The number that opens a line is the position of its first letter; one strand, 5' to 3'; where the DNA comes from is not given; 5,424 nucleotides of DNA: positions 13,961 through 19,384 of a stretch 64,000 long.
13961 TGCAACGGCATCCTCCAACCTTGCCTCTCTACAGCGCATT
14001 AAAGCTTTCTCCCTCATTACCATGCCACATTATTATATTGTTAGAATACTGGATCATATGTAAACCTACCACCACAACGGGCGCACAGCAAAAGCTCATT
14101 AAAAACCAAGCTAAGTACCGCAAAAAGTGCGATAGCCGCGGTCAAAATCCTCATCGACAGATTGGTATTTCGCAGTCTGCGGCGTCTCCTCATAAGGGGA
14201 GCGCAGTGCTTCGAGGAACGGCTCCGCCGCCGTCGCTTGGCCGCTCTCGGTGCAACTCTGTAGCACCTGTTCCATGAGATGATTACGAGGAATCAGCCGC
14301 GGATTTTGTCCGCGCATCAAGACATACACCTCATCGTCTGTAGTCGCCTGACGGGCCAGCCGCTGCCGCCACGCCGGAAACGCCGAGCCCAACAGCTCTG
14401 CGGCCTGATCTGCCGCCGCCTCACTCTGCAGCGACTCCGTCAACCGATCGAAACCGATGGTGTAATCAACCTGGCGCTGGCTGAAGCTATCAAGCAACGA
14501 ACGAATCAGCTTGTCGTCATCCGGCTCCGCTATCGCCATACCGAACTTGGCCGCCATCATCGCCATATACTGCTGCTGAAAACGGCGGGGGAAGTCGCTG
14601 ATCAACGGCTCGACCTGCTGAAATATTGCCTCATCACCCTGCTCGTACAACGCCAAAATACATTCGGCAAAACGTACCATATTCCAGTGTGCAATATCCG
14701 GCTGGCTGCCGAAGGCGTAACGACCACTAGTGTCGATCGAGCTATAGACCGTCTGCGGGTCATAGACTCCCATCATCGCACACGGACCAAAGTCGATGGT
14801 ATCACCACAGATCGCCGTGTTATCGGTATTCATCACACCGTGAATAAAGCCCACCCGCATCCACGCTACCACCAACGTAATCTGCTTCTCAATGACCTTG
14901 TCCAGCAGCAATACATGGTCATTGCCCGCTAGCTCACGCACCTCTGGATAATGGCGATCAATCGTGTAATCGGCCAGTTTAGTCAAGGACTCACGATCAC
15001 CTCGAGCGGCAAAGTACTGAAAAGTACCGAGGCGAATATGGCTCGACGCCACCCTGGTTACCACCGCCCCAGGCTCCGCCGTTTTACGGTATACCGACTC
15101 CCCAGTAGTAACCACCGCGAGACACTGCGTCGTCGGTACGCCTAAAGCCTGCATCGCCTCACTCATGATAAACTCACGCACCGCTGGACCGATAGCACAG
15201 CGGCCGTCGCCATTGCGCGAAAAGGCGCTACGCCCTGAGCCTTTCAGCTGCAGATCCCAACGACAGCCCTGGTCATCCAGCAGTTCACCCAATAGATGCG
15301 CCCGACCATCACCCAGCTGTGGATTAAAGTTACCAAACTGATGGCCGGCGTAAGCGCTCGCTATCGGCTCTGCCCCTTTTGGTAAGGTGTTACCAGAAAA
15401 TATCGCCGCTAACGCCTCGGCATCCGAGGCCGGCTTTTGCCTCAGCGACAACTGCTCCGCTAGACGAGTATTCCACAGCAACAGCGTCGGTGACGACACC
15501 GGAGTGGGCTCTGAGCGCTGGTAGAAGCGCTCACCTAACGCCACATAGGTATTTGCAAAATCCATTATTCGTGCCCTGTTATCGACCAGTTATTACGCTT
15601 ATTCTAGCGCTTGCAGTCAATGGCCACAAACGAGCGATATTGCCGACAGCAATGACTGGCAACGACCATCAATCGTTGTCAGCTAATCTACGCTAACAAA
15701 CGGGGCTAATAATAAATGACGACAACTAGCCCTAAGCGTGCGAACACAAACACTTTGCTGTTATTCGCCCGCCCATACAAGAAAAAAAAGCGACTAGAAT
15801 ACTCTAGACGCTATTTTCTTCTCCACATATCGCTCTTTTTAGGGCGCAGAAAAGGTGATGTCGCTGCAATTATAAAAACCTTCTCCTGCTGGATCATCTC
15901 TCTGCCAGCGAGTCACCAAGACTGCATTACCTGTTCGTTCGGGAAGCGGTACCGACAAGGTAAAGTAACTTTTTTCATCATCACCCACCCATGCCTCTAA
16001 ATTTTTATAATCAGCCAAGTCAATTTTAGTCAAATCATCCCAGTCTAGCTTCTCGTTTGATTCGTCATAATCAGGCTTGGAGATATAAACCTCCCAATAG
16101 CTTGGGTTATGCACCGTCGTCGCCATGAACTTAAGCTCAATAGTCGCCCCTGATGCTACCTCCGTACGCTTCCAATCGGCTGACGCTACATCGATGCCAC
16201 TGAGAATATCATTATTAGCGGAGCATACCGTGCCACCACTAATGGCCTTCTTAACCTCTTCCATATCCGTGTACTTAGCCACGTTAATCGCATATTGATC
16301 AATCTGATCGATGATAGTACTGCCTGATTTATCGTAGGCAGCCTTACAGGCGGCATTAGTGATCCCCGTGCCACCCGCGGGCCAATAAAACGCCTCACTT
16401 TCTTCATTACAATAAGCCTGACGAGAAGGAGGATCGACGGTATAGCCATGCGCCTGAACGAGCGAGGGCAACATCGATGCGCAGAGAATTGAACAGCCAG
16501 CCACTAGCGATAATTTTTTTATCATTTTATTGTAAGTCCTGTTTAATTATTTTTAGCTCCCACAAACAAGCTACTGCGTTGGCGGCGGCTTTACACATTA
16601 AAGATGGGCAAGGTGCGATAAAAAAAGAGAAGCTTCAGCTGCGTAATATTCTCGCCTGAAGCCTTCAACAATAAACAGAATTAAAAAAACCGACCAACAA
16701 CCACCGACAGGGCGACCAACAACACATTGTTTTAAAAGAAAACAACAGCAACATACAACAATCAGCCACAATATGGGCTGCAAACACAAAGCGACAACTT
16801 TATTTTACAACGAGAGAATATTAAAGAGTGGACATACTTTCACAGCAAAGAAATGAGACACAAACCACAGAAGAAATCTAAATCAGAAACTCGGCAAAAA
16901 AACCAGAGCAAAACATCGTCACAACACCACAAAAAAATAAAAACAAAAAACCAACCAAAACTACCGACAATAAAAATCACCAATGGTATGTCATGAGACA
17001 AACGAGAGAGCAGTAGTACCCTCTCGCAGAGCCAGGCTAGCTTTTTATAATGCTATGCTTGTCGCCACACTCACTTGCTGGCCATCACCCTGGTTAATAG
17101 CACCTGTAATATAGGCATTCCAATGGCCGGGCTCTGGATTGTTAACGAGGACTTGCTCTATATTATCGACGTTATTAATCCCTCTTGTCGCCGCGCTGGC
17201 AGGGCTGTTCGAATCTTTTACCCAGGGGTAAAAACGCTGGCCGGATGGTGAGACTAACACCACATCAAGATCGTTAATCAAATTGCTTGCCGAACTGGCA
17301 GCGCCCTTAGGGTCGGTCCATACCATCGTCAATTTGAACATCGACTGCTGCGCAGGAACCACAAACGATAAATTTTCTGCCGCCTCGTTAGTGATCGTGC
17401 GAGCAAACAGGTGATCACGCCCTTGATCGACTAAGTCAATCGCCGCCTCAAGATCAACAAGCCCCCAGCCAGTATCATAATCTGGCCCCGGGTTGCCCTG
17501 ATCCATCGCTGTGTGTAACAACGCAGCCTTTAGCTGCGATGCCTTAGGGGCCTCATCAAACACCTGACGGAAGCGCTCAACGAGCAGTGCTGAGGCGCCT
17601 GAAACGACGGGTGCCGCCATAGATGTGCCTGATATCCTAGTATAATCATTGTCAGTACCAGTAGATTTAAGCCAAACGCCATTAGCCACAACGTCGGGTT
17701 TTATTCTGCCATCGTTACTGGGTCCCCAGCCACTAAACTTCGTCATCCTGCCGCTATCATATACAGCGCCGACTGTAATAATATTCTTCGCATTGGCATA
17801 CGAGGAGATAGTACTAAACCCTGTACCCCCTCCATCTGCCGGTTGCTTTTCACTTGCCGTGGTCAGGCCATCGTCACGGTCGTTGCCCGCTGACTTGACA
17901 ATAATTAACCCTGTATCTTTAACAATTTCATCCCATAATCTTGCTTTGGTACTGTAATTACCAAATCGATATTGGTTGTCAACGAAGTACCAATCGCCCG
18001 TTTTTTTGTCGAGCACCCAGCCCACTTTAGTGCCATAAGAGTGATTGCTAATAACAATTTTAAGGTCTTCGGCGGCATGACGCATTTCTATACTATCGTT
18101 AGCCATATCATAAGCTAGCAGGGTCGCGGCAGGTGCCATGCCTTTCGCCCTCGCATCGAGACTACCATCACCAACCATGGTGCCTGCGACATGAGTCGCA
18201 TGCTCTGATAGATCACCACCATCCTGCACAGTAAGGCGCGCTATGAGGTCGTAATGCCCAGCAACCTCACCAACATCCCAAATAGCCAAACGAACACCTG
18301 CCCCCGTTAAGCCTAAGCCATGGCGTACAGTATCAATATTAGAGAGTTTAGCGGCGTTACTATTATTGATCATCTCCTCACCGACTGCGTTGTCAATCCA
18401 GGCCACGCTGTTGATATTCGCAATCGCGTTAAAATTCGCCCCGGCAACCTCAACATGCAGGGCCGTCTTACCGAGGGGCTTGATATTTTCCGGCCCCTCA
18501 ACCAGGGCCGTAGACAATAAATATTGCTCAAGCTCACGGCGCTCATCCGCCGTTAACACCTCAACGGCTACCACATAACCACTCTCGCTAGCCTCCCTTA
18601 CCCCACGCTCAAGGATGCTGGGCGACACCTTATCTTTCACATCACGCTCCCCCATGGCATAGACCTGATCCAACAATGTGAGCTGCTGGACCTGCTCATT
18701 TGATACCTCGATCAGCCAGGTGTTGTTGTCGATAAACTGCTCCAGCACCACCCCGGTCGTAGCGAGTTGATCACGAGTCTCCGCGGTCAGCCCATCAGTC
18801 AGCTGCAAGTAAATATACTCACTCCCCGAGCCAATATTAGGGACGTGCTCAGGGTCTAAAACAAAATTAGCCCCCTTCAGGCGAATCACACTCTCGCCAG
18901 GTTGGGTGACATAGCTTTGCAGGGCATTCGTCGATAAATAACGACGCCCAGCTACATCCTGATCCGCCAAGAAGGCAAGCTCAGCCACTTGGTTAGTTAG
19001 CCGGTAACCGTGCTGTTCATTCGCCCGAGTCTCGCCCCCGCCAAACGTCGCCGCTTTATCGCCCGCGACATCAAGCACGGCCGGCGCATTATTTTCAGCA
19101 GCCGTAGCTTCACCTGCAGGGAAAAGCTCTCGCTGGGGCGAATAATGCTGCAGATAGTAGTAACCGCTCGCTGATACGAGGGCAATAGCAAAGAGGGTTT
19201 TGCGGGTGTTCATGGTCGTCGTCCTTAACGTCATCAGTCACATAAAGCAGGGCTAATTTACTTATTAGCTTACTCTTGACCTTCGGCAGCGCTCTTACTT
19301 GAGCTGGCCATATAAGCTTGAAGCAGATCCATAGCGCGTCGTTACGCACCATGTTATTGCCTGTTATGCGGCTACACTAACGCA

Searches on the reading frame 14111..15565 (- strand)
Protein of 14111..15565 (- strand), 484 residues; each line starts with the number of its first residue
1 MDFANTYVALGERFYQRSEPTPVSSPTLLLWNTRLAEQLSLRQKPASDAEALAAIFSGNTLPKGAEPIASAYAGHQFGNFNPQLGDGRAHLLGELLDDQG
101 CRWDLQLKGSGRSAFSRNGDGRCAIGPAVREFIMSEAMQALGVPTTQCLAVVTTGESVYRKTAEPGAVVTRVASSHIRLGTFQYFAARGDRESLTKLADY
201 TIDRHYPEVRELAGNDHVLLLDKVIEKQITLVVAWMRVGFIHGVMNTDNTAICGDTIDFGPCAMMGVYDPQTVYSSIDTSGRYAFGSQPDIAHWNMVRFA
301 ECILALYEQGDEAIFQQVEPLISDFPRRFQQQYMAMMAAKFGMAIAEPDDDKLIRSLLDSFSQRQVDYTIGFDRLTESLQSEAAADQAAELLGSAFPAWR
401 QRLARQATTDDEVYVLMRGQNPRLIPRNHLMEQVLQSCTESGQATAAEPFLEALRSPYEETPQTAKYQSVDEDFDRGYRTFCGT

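Call 70: search_protein_families(library=pfam, proteins=[window:14111-15565:-], max_evalue=0.000001)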
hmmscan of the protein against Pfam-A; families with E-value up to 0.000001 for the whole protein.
window:14111-15565:- (484 aa): 1 family
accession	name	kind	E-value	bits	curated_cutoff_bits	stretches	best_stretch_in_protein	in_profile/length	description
PF02696.19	SelO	-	9.3e-111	371.3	22.8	1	2-447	6-458/466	Protein adenylyltransferase SelO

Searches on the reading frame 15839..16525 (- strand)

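Call 70: search_protein_families(library=pfam, proteins=[window:15839-16525:-], max_evalue=0.000001)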
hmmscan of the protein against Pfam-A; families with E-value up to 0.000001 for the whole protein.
window:15839-16525:- (228 aa): 1 family
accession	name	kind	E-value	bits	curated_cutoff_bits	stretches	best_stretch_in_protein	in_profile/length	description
PF03067.21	LPMO_10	-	4.8e-44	151.7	23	1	26-223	1-183/183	Lytic polysaccharide mono-oxygenase, cellulose-degrading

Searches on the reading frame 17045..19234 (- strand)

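Call 70: search_protein_families(library=pfam, proteins=[window:17045-19234:-], max_evalue=0.000001)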
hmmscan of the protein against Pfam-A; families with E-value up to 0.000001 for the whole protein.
window:17045-19234:- (729 aa): 1 family
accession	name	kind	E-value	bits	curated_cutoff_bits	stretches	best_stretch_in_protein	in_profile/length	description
PF00082.27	Peptidase_S8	-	1.3e-40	140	21.8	1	338-591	49-288/288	Subtilase family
